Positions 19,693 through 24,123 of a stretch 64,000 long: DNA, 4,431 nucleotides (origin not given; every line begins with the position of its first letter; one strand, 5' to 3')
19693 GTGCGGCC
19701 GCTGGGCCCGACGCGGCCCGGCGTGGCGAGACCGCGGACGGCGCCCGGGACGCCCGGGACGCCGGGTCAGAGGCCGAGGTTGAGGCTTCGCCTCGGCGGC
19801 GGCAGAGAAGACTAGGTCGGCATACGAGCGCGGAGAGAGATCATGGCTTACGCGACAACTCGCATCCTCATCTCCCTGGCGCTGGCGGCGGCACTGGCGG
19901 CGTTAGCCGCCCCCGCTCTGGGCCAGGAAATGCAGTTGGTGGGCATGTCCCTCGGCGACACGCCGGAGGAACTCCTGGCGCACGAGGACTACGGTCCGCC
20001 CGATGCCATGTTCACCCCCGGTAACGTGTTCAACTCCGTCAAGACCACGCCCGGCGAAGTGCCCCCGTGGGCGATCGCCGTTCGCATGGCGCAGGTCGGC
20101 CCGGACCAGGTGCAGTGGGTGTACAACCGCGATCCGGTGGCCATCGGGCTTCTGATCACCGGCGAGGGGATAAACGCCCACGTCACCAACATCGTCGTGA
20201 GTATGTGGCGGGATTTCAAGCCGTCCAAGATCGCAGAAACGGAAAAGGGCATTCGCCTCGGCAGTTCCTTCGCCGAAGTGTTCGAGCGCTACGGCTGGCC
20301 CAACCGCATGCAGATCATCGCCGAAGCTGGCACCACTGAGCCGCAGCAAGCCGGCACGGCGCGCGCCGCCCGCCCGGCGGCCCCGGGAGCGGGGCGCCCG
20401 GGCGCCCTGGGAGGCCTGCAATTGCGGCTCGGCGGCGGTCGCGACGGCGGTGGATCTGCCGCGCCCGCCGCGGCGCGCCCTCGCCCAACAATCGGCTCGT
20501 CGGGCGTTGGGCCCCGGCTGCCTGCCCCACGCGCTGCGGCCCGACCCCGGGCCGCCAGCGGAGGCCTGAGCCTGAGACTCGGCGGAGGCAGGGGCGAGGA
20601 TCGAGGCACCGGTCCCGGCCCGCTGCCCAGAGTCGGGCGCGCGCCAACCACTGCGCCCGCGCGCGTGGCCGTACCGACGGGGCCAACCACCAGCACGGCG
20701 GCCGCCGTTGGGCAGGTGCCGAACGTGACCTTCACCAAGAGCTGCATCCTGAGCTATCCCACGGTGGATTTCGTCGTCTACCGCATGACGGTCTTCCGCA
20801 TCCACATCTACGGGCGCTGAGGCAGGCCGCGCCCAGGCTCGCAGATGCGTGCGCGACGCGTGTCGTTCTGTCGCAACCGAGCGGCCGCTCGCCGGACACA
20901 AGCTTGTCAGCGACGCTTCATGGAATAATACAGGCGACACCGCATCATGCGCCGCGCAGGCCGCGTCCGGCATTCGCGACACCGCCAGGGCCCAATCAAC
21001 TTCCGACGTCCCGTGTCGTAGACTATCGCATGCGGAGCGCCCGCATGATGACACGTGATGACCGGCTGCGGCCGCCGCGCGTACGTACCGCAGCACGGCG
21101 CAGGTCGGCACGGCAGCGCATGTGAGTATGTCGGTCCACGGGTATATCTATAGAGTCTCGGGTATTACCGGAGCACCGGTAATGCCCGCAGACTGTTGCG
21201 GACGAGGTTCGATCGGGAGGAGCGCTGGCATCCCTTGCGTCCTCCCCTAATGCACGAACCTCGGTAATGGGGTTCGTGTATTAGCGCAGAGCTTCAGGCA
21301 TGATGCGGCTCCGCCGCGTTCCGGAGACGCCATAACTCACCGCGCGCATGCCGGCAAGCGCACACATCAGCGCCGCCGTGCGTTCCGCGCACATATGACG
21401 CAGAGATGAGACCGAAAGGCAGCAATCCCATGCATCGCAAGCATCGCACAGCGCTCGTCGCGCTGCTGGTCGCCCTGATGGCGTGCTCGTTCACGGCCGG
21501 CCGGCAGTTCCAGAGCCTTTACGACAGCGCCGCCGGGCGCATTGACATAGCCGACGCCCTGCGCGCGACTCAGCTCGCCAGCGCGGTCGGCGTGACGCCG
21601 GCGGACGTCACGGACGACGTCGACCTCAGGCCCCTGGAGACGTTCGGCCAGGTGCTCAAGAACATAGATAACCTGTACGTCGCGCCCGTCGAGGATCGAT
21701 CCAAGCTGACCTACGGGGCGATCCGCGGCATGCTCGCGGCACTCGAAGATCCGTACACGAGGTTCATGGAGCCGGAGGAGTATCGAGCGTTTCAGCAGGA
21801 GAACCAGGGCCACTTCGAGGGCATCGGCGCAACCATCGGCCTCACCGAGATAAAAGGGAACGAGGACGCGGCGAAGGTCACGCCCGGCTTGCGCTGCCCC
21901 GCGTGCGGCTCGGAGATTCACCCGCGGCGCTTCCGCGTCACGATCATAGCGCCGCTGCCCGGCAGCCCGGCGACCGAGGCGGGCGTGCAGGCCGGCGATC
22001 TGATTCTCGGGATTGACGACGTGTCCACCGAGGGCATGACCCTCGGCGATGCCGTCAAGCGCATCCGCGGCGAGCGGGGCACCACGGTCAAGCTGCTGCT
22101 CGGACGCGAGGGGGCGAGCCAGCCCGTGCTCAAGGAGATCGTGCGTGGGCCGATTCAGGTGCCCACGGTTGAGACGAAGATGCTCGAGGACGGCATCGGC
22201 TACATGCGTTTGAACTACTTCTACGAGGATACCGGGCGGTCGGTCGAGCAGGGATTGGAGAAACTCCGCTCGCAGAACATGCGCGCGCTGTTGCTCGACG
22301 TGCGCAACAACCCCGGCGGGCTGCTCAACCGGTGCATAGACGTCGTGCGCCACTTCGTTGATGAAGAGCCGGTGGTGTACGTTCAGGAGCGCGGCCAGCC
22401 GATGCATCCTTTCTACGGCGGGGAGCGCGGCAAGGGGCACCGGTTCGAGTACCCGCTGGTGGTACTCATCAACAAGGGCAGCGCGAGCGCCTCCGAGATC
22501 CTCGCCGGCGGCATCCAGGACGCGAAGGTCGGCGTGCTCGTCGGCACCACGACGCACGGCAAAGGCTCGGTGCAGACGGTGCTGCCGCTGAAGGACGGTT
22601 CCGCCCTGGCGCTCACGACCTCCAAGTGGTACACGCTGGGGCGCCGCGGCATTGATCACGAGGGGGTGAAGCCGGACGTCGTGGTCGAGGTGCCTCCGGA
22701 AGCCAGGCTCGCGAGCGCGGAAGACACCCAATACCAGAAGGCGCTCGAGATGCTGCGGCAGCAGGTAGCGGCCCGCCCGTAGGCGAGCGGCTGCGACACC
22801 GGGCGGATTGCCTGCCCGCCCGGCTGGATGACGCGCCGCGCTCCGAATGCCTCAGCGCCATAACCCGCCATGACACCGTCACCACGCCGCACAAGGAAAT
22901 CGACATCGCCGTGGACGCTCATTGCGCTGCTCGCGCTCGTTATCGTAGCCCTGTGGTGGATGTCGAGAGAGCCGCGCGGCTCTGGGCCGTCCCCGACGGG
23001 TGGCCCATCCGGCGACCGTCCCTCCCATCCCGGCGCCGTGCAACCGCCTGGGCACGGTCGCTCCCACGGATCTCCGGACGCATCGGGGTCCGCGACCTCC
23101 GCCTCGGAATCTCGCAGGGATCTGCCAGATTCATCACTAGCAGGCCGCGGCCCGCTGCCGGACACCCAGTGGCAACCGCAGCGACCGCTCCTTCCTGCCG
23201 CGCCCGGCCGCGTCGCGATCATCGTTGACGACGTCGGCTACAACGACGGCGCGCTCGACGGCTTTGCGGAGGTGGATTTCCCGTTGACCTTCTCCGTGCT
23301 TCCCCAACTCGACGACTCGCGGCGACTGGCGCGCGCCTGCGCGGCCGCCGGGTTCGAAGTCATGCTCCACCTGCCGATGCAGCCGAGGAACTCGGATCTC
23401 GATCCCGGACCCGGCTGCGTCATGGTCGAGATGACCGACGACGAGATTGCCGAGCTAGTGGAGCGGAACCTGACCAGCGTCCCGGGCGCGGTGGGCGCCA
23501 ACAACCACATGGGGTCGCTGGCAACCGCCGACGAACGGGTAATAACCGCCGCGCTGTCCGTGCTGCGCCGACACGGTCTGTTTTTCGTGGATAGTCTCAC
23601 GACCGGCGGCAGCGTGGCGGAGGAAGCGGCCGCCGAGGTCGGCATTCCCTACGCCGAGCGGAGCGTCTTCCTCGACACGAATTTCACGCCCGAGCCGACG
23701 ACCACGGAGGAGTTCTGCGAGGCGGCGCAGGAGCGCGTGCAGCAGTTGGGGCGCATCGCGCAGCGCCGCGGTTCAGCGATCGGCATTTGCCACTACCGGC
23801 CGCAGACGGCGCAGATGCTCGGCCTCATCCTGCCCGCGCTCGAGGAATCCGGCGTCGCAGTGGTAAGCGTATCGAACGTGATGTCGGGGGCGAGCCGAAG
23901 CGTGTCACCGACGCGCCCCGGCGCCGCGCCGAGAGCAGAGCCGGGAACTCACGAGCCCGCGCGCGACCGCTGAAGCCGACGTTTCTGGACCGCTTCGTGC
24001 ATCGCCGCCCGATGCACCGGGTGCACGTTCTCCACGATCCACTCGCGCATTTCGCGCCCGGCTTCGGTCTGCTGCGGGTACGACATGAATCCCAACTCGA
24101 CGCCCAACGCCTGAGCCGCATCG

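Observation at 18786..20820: Tandem secreted paralogs carrying a novel repeated peptide motif L-R-L-G-G-G-R-[GD]-[EG]-D-R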

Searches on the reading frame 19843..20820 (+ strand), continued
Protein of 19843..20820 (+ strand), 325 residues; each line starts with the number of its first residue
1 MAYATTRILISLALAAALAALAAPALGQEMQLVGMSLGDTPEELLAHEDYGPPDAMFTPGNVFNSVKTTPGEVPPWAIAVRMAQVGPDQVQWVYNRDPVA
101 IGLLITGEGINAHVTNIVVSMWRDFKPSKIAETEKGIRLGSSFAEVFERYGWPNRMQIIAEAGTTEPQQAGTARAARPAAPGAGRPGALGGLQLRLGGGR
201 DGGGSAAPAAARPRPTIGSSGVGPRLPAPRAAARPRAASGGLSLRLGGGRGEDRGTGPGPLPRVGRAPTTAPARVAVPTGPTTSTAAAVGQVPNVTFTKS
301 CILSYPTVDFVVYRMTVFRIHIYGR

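Call 80: search_protein_families(library=pfam, alignment_id=A4, max_evalue=0.01)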
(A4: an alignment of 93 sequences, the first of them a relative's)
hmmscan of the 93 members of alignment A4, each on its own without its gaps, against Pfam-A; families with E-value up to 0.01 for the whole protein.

A. member 1, P0032 (294 aa): 0 families

B. families by the number of members that match (of 93 scanned): 2 families
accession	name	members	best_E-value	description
PF04355.18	BamE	3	0.0035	Outer membrane protein assembly factor BamE domain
PF19076.6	CshA_repeat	1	0.0027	Surface adhesin CshA repetitive domain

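Call 83: find_encoding_contigs(protein=P0037, flank=5000, max_places=2)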
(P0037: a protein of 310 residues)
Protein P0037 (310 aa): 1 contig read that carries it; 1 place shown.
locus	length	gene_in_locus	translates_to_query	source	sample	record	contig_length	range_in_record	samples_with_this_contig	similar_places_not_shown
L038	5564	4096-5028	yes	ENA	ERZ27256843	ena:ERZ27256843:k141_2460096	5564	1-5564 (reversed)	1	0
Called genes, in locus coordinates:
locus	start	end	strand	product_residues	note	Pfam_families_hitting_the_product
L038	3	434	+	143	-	?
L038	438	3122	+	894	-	-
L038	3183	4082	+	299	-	-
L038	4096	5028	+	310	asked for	-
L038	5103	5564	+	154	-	?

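Call 84: find_encoding_contigs(protein=P0045, flank=5000, max_places=2)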
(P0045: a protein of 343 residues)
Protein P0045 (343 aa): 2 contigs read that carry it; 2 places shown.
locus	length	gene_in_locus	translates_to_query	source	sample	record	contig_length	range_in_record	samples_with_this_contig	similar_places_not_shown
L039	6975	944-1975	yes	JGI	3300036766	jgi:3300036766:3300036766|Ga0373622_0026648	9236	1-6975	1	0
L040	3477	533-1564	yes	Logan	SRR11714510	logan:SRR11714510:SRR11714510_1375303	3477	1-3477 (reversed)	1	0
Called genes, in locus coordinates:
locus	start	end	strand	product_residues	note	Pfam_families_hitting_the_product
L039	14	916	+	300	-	-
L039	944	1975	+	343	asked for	-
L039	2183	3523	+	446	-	PF22694:CtpB_N-like (faint), PF13180:PDZ_2, PF00595:PDZ, PF17820:PDZ_6, PF03572:Peptidase_S41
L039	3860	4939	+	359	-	-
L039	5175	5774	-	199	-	PF01725:Ham1p_like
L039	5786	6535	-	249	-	PF01138:RNase_PH, PF03725:RNase_PH_C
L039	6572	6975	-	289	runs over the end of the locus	PF01177:Asp_Glu_race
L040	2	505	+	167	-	?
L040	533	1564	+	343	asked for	-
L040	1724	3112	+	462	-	PF22694:CtpB_N-like (faint), PF13180:PDZ_2, PF00595:PDZ, PF17820:PDZ_6, PF03572:Peptidase_S41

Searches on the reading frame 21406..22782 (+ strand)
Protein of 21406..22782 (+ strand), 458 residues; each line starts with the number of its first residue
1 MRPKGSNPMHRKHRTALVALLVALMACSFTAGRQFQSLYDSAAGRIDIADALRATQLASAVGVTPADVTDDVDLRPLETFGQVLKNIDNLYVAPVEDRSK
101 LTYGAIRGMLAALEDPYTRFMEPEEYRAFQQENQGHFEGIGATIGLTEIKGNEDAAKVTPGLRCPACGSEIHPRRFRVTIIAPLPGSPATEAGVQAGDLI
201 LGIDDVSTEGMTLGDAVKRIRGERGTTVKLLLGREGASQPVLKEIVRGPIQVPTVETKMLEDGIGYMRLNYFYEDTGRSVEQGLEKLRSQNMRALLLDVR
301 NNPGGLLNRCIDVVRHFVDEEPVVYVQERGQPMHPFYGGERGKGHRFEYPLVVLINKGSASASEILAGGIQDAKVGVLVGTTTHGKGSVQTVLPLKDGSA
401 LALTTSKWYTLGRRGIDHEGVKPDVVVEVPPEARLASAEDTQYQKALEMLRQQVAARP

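Call 3: search_protein_families(library=pfam, proteins=[window:21406-22782:+], max_evalue=1)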
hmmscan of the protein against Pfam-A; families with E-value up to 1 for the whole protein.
window:21406-22782:+ (458 aa): 5 families
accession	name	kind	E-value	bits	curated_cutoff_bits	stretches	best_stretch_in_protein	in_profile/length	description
PF03572.23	Peptidase_S41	-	2.7e-50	170.6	24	1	264-427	2-165/165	Peptidase family S41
PF17820.7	PDZ_6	-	1.3e-11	44.5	27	1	182-232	4-52/54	PDZ domain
PF22694.1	CtpB_N-like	-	3.6e-09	37.4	27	1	75-124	36-84/85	Activating protease CtpB N-terminal domain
PF00595.29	PDZ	-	6e-09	36.6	23.2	1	178-231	27-79/81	PDZ domain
PF13180.12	PDZ_2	-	1.3e-05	25.8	27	1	172-238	8-73/80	PDZ domain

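Call 82: find_related_loci(query=window:21406-22782:+, collection=genome_contigs, flank=5000)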
Query window:21406-22782:+ (458 aa) in genome_contigs; peptide patterns used: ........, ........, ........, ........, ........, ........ (x = any residue, [..] = any of these).
125 stretches matched a pattern; 7 encode a relative of the query (tblastn E <= 1e-3); 7 distinct loci.
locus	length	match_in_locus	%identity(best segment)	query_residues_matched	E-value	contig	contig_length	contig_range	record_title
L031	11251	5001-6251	34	6-451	3e-65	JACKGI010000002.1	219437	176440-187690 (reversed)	MAG: Candidatus Nomurabacteria bacterium isolate HK-STAS-PATE-30 HK-STAS-PATE-30_2, whole genome shotgun sequence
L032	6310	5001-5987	36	97-453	4e-63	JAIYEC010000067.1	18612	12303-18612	MAG: bacterium isolate H1_MAG_00054 pond_H1_MAG_00054_000000000002, whole genome shotgun sequence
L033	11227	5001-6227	33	14-450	2e-62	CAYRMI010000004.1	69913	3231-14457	MAG TPA_asm: uncultured Candidatus Saccharibacteria bacterium isolate SRP300315_co1_16 genome assembly, contig: NODE_203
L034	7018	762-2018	33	10-458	4e-62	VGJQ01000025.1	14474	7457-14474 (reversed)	MAG: Candidatus Kaiserbacteria bacterium isolate M_DeepCast_65m_m1_095 M_DeepCast_65m_m1_095_Ga0194120_10007771, whole g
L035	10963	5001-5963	36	104-451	7e-61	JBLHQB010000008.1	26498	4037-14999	MAG: Patiriisocius sp. isolate 3300055526_18 Ga0535637_0001284, whole genome shotgun sequence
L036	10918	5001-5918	36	97-424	2e-54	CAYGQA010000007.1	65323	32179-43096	MAG TPA_asm: uncultured Candidatus Peribacteria bacterium isolate ERP117304_co3_169 genome assembly, contig: NODE_640_le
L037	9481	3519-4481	39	104-451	3e-67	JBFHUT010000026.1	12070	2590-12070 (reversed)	MAG: Candidatus Paceibacteria bacterium isolate Mix_sand09.2021.07.G.23 k141_3404288_length_12070_cov_12.5426, whole gen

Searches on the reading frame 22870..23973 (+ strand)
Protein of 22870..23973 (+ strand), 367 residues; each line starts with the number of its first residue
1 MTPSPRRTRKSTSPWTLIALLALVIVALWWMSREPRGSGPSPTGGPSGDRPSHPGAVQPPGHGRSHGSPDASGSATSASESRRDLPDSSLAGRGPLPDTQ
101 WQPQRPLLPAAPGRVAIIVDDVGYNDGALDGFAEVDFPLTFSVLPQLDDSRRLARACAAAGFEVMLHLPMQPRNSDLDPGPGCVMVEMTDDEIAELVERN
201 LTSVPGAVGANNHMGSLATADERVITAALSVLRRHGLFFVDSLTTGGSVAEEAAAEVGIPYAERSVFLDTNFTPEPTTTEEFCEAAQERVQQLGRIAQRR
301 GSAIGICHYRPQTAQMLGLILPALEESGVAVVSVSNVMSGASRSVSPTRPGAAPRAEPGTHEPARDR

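Call 34: search_protein_families(library=pfam, proteins=[window:22870-23973:+], max_evalue=0.01)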
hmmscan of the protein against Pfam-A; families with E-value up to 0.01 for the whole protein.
window:22870-23973:+ (367 aa): 1 family
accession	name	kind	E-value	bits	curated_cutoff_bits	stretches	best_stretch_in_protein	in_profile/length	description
PF04748.18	Polysacc_deac_2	-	3.4e-68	229.3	27.5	1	117-338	1-212/212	Divergent polysaccharide deacetylase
